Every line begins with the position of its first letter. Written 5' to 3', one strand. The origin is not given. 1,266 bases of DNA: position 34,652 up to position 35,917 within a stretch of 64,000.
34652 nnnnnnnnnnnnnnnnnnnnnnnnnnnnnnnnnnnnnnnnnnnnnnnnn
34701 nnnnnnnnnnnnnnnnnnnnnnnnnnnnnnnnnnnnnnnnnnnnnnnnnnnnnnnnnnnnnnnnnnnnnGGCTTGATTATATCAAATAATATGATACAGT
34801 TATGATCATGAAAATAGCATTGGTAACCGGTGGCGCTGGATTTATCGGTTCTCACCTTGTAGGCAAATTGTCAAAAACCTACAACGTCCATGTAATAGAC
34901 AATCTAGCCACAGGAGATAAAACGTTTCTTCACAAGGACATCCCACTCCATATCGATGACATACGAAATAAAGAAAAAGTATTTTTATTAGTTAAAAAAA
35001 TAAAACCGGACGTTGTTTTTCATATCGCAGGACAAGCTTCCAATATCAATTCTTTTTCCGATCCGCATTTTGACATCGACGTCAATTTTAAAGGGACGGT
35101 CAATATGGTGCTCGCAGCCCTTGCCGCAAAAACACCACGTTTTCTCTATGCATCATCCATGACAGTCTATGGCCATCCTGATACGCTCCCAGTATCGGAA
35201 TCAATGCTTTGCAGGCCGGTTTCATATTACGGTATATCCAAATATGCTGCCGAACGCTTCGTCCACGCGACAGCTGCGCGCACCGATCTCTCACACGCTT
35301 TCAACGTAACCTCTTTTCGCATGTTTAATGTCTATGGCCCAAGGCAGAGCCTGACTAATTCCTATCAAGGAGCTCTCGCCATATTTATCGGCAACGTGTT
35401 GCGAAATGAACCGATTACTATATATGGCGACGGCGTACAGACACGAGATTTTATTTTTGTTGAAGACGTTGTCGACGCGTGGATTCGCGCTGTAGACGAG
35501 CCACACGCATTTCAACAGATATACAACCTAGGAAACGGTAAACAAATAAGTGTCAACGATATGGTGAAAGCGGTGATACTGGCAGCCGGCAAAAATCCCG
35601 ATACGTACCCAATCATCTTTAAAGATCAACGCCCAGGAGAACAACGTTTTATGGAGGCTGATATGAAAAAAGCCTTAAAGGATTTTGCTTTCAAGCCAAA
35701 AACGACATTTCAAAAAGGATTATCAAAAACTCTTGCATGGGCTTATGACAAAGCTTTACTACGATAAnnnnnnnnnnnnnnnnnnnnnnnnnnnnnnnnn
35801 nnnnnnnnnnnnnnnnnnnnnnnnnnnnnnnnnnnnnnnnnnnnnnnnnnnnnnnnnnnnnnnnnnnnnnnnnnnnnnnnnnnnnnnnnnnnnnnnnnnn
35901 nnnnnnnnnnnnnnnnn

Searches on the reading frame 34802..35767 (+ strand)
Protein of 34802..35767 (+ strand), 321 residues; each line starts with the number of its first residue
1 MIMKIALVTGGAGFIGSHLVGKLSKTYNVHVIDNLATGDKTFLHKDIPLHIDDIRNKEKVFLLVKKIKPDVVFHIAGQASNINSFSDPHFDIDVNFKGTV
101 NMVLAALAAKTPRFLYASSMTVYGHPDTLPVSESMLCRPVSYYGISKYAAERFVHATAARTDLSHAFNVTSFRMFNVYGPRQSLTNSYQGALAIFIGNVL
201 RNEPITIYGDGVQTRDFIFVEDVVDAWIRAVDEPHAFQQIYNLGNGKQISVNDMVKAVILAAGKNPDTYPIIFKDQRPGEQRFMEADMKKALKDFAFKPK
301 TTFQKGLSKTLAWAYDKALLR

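Call 68: search_protein_families(library=pfam, proteins=[window:34802-35767:+], max_evalue=0.001)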
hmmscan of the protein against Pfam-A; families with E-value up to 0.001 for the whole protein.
window:34802-35767:+ (321 aa): 7 families
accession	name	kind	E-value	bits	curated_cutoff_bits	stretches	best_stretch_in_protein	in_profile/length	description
PF01370.27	Epimerase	-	1.8e-56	191.7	20.9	1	6-244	1-240/240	NAD dependent epimerase/dehydratase family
PF16363.11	GDP_Man_Dehyd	-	9.5e-50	170.4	27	1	7-309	1-331/332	GDP-mannose 4,6 dehydratase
PF01073.25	3Beta_HSD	-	9.8e-21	74.4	22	1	7-231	1-229/280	3-beta hydroxysteroid dehydrogenase/isomerase family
PF02719.21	Polysacc_synt_2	-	2.1e-16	60.4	20.2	1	7-283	2-270/293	Polysaccharide biosynthesis protein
PF04321.23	RmlD_sub_bind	-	6.5e-15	55.4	27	1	6-311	3-282/287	RmlD substrate binding domain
PF07993.18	NAD_binding_4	-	8.3e-08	32.1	20.1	0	70-225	90-256/258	Male sterility protein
PF13460.12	NAD_binding_10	-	0.00011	22.6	27.2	1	10-157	1-134/184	NAD(P)H-binding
